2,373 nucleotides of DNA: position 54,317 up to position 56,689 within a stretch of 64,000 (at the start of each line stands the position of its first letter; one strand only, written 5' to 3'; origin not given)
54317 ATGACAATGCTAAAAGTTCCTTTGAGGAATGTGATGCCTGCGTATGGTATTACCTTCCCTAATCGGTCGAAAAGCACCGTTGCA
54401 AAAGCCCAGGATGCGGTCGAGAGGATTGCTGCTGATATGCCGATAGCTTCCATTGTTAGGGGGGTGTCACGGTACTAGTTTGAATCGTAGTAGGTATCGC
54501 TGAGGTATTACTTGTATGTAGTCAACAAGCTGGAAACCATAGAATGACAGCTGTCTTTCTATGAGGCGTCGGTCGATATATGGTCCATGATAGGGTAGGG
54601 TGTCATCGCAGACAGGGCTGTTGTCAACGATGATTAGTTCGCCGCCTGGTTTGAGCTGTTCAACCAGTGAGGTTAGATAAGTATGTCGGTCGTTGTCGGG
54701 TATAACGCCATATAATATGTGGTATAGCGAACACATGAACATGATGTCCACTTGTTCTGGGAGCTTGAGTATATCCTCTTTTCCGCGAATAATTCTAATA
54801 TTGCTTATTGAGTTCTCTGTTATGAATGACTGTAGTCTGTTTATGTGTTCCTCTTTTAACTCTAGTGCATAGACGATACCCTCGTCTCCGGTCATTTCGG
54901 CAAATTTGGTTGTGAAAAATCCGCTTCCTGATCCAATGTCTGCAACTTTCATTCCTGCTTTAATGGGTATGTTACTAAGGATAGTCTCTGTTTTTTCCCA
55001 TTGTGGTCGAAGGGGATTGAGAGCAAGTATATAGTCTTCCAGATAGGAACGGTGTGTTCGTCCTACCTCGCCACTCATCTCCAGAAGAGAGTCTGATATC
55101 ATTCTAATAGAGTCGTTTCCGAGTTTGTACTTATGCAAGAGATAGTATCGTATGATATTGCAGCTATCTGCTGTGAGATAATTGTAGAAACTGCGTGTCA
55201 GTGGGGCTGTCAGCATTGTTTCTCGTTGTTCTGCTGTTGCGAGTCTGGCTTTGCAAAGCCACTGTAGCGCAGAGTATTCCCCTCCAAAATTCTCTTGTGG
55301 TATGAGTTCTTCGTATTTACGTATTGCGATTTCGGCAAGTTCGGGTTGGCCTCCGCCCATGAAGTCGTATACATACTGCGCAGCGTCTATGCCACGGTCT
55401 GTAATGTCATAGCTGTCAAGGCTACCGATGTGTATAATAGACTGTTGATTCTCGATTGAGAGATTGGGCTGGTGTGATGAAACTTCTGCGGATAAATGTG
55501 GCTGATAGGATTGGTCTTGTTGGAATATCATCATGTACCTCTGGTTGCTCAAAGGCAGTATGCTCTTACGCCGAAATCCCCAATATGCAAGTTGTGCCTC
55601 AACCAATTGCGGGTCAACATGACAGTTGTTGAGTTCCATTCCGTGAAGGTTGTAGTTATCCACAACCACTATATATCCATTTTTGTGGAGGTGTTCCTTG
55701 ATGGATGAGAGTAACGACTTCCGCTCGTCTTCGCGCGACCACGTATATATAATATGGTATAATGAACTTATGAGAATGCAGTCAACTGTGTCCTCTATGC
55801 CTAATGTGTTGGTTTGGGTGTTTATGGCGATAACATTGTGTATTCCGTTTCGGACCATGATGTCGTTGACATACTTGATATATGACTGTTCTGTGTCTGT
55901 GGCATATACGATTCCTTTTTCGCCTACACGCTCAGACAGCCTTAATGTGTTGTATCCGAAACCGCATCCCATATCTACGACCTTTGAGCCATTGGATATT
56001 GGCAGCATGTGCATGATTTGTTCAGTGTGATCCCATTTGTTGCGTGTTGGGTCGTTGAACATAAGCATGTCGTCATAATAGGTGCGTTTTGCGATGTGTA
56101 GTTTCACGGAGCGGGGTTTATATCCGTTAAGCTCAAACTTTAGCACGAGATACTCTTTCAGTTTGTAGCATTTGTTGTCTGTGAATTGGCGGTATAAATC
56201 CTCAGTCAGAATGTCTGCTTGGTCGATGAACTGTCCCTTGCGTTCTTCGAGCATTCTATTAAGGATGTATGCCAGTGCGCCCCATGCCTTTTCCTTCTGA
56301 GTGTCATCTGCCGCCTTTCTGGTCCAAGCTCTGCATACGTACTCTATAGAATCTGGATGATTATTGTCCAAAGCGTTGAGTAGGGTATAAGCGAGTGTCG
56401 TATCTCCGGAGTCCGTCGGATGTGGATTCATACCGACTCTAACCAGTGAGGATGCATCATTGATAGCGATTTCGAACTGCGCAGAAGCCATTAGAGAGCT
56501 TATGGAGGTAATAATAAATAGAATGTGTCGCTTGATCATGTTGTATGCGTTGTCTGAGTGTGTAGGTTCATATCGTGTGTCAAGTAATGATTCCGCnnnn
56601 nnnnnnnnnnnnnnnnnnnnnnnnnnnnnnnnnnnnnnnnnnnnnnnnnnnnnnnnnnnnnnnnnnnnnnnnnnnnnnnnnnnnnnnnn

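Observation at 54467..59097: HydE-like + HemN-like radical SAM pair followed by a tandem methyltransferase that carries an apparent signal peptide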

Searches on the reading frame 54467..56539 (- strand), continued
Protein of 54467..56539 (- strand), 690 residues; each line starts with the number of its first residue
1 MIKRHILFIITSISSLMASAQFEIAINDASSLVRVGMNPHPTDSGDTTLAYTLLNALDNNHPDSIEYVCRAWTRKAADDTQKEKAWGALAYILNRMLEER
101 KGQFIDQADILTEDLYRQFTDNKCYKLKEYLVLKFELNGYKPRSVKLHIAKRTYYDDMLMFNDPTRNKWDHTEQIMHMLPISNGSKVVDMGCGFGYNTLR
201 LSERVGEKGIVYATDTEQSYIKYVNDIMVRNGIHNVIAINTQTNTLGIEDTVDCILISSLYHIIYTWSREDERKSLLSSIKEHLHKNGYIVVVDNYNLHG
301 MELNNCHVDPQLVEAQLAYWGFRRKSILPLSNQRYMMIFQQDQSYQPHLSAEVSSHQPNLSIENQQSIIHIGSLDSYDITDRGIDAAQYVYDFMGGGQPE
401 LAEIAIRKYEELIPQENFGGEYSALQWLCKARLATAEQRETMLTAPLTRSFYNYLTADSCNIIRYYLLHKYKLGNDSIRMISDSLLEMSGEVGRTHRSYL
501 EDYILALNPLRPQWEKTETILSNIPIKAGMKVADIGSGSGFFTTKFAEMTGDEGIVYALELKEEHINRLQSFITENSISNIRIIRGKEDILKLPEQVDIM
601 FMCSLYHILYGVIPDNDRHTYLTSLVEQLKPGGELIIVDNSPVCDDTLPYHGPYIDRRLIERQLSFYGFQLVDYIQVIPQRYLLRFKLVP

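Call 81: search_protein_families(library=ncbifam, proteins=[L024:12148-13455:+, L025:12015-13586:-, L026:10911-12392:+, L035:4110-5576:+, L069:6324-7931:+, L075:15575-17197:+, L086:7429-8895:+, L089:5159-6757:+, L104:1005-2537:+, L091:8473-9990:+], max_evalue=1e-30)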
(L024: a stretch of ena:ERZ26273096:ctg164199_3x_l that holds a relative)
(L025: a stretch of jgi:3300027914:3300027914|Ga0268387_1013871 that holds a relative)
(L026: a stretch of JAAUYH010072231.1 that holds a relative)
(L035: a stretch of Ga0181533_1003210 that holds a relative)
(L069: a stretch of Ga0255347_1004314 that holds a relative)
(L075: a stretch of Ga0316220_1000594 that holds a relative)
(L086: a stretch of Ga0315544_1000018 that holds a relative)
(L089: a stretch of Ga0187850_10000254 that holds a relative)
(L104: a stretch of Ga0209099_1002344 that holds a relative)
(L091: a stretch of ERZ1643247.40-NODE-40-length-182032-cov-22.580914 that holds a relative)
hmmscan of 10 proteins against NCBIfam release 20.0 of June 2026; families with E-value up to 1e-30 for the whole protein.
L024:12148-13455:+ (436 aa): 7 families
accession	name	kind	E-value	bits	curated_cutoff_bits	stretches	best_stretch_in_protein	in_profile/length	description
TIGR00538.1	hemN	equivalog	4.6e-51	174.1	324.95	1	48-398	20-374/454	oxygen-independent coproporphyrinogen III oxidase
NF006067.1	PRK08208.1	equivalog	1.1e-50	172.8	380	1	49-356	9-303/427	STM4012 family radical SAM protein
TIGR00539.1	hemN_rel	equivalog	2.1e-45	155.4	205.4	1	77-375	3-285/361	radical SAM family heme chaperone HemW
TIGR03994.1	rSAM_HemZ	equivalog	2.9e-38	132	321.4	1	74-289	84-296/401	coproporphyrinogen dehydrogenase HemZ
NF006064.0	PRK08207.2-2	equivalog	1.7e-37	129.5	504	1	73-273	143-342/465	coproporphyrinogen III oxidase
TIGR04107.1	rSAM_HutW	equivalog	1.4e-35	123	400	1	71-393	36-350/419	heme anaerobic degradation radical SAM methyltransferase ChuW/HutW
NF006385.0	PRK08629.1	equivalog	5e-32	111.2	355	1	72-418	50-373/439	coproporphyrinogen III oxidase family protein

L025:12015-13586:- (524 aa): 4 families
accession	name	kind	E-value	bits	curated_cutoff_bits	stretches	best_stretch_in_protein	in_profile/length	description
NF006067.1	PRK08208.1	equivalog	1.2e-44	152.9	380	1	89-501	9-417/427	STM4012 family radical SAM protein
TIGR00538.1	hemN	equivalog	1.5e-44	152.5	324.95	1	114-499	49-439/454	oxygen-independent coproporphyrinogen III oxidase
TIGR00539.1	hemN_rel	equivalog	3.6e-38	131.6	205.4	1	117-484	3-355/361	radical SAM family heme chaperone HemW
TIGR04107.1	rSAM_HutW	equivalog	8.2e-36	123.7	400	1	117-498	42-414/419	heme anaerobic degradation radical SAM methyltransferase ChuW/HutW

L026:10911-12392:+ (494 aa): 8 families
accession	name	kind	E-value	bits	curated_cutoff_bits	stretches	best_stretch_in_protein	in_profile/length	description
NF006067.1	PRK08208.1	equivalog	2.5e-48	165.1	380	1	55-471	9-417/427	STM4012 family radical SAM protein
TIGR00539.1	hemN_rel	equivalog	7.8e-48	163.4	205.4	1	83-449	3-350/361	radical SAM family heme chaperone HemW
TIGR00538.1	hemN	equivalog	7.2e-47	160.2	324.95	1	81-469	50-439/454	oxygen-independent coproporphyrinogen III oxidase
TIGR04107.1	rSAM_HutW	equivalog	1.8e-41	142.4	400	1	83-468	42-414/419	heme anaerobic degradation radical SAM methyltransferase ChuW/HutW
NF006064.0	PRK08207.2-2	equivalog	4.7e-36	124.8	504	1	80-280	144-343/465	coproporphyrinogen III oxidase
NF006385.0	PRK08629.1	equivalog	3e-35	121.9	355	1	83-462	55-407/439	coproporphyrinogen III oxidase family protein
TIGR03994.1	rSAM_HemZ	equivalog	4.2e-34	118.4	321.4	1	81-324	85-316/401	coproporphyrinogen dehydrogenase HemZ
NF005133.0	PRK06582.1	equivalog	1e-31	110.3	597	1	82-446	13-367/390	coproporphyrinogen III oxidase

L035:4110-5576:+ (489 aa): 7 families
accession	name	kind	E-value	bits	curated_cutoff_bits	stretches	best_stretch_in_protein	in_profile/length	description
NF006067.1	PRK08208.1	equivalog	3.8e-49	167.8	380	1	53-466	9-418/427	STM4012 family radical SAM protein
TIGR00538.1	hemN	equivalog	4.8e-45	154.2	324.95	1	79-462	50-438/454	oxygen-independent coproporphyrinogen III oxidase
TIGR00539.1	hemN_rel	equivalog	1.5e-43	149.3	205.4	1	81-449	3-356/361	radical SAM family heme chaperone HemW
TIGR04107.1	rSAM_HutW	equivalog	1.6e-38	132.6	400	1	81-462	42-414/419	heme anaerobic degradation radical SAM methyltransferase ChuW/HutW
NF006385.0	PRK08629.1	equivalog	3.5e-36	124.9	355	1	80-463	54-414/439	coproporphyrinogen III oxidase family protein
TIGR03994.1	rSAM_HemZ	equivalog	1.3e-33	116.7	321.4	1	80-275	86-278/401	coproporphyrinogen dehydrogenase HemZ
NF006064.0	PRK08207.2-2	equivalog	8.5e-33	114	504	1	77-276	143-341/465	coproporphyrinogen III oxidase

L069:6324-7931:+ (536 aa): 5 families
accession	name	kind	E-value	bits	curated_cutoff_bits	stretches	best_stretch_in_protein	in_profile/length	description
NF006067.1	PRK08208.1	equivalog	2.7e-47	161.7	380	1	93-504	9-416/427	STM4012 family radical SAM protein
TIGR00538.1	hemN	equivalog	1.2e-43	149.7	324.95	1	119-502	50-438/454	oxygen-independent coproporphyrinogen III oxidase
TIGR04107.1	rSAM_HutW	equivalog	5.5e-42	144.1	400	1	121-503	42-415/419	heme anaerobic degradation radical SAM methyltransferase ChuW/HutW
TIGR00539.1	hemN_rel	equivalog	2.7e-39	135.3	205.4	1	121-487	3-354/361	radical SAM family heme chaperone HemW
NF006064.0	PRK08207.2-2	equivalog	2.1e-33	116.1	504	1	118-313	144-338/465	coproporphyrinogen III oxidase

L075:15575-17197:+ (541 aa): 5 families
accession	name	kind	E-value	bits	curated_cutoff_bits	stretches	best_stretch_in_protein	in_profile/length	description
NF006067.1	PRK08208.1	equivalog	9.2e-45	153.3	380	1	104-516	9-417/427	STM4012 family radical SAM protein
TIGR00538.1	hemN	equivalog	5.7e-36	124.3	324.95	1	129-513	49-438/454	oxygen-independent coproporphyrinogen III oxidase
TIGR04107.1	rSAM_HutW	equivalog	7.4e-34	117.3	400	1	132-513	42-414/419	heme anaerobic degradation radical SAM methyltransferase ChuW/HutW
NF006064.0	PRK08207.2-2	equivalog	1.4e-31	110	504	1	130-327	145-341/465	coproporphyrinogen III oxidase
TIGR00539.1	hemN_rel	equivalog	4.7e-31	108.2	205.4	1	131-492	2-348/361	radical SAM family heme chaperone HemW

L086:7429-8895:+ (489 aa): 8 families
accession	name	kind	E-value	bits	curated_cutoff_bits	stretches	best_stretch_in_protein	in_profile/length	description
NF006067.1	PRK08208.1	equivalog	1.7e-48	165.7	380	1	50-461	9-416/427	STM4012 family radical SAM protein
TIGR00538.1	hemN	equivalog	1e-47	163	324.95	1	50-459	21-438/454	oxygen-independent coproporphyrinogen III oxidase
TIGR00539.1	hemN_rel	equivalog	2.3e-47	161.8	205.4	1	78-441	3-351/361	radical SAM family heme chaperone HemW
TIGR04107.1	rSAM_HutW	equivalog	4e-40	137.9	400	1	78-460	42-415/419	heme anaerobic degradation radical SAM methyltransferase ChuW/HutW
NF006385.0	PRK08629.1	equivalog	3e-35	121.9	355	1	78-459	55-413/439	coproporphyrinogen III oxidase family protein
NF006064.0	PRK08207.2-2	equivalog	6.7e-34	117.7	504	1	76-271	145-339/465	coproporphyrinogen III oxidase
TIGR03994.1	rSAM_HemZ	equivalog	3.3e-33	115.4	321.4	1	77-272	86-278/401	coproporphyrinogen dehydrogenase HemZ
NF005133.0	PRK06582.1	equivalog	5.3e-31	108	597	1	76-315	12-240/390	coproporphyrinogen III oxidase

L089:5159-6757:+ (533 aa): 6 families
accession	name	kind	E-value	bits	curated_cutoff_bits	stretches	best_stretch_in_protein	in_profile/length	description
NF006067.1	PRK08208.1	equivalog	4e-53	180.9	380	1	98-511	9-418/427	STM4012 family radical SAM protein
TIGR00538.1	hemN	equivalog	3.1e-43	148.2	324.95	1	124-508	50-439/454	oxygen-independent coproporphyrinogen III oxidase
TIGR00539.1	hemN_rel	equivalog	2.6e-42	145.2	205.4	1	126-486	3-348/361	radical SAM family heme chaperone HemW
NF006385.0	PRK08629.1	equivalog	1e-41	143.2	355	1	126-499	55-405/439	coproporphyrinogen III oxidase family protein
TIGR04107.1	rSAM_HutW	equivalog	2.7e-40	138.5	400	1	126-506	42-413/419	heme anaerobic degradation radical SAM methyltransferase ChuW/HutW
NF006064.0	PRK08207.2-2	equivalog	9e-35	120.6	504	1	124-326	145-346/465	coproporphyrinogen III oxidase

L104:1005-2537:+ (511 aa): 6 families
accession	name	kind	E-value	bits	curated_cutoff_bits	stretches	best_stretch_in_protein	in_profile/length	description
TIGR00538.1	hemN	equivalog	6.1e-45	153.9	324.95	1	100-484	51-438/454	oxygen-independent coproporphyrinogen III oxidase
NF006067.1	PRK08208.1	equivalog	1.2e-40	139.8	380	1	72-485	9-415/427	STM4012 family radical SAM protein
TIGR00539.1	hemN_rel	equivalog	2.7e-39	135.3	205.4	1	100-467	2-352/361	radical SAM family heme chaperone HemW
TIGR04107.1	rSAM_HutW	equivalog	7.4e-38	130.5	400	1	81-484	22-414/419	heme anaerobic degradation radical SAM methyltransferase ChuW/HutW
NF006385.0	PRK08629.1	equivalog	4.1e-36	124.7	355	1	92-487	46-416/439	coproporphyrinogen III oxidase family protein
TIGR03994.1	rSAM_HemZ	equivalog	4.8e-31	108.3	321.4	1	98-344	84-320/401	coproporphyrinogen dehydrogenase HemZ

L091:8473-9990:+ (506 aa): 6 families
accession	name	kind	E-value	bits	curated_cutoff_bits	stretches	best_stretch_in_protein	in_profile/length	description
NF006067.1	PRK08208.1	equivalog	2e-52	178.6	380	1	58-471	9-417/427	STM4012 family radical SAM protein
TIGR00538.1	hemN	equivalog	5.3e-49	167.3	324.95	1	81-469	47-439/454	oxygen-independent coproporphyrinogen III oxidase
TIGR00539.1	hemN_rel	equivalog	6e-43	147.3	205.4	1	85-453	2-354/361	radical SAM family heme chaperone HemW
TIGR04107.1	rSAM_HutW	equivalog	3.2e-37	128.4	400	1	85-468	41-414/419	heme anaerobic degradation radical SAM methyltransferase ChuW/HutW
TIGR03994.1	rSAM_HemZ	equivalog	2.7e-35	122.3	321.4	1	83-288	84-286/401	coproporphyrinogen dehydrogenase HemZ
NF006064.0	PRK08207.2-2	equivalog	2.3e-33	115.9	504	1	76-282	137-342/465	coproporphyrinogen III oxidase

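Call 112: search_solved_structures(query=window:54467-56539:-, max_evalue=0.00001)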
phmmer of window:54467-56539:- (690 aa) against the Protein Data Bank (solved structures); distinct sequences matched with E-value up to 0.00001: 3.
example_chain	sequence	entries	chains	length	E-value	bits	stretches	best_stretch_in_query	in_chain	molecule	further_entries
3dh0_A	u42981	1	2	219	8.2e-14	53.9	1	509-610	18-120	SAM dependent methyltransferase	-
5c1i_A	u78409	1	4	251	4.1e-06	28.5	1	490-595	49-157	tRNA (adenine(58)-N(1))-methyltransferase TrmI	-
2pwy_A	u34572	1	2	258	4.5e-06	28.3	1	490-595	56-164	tRNA (adenine-N(1)-)-methyltransferase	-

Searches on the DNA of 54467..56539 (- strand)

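Call 71: search_rna_families(sources=[L041, L029, L049, L073, L071, L030, L046, L061, L035, L094, L084, L040, L028, L057, L048, L027, L051, L044, L055], threshold=gathering)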
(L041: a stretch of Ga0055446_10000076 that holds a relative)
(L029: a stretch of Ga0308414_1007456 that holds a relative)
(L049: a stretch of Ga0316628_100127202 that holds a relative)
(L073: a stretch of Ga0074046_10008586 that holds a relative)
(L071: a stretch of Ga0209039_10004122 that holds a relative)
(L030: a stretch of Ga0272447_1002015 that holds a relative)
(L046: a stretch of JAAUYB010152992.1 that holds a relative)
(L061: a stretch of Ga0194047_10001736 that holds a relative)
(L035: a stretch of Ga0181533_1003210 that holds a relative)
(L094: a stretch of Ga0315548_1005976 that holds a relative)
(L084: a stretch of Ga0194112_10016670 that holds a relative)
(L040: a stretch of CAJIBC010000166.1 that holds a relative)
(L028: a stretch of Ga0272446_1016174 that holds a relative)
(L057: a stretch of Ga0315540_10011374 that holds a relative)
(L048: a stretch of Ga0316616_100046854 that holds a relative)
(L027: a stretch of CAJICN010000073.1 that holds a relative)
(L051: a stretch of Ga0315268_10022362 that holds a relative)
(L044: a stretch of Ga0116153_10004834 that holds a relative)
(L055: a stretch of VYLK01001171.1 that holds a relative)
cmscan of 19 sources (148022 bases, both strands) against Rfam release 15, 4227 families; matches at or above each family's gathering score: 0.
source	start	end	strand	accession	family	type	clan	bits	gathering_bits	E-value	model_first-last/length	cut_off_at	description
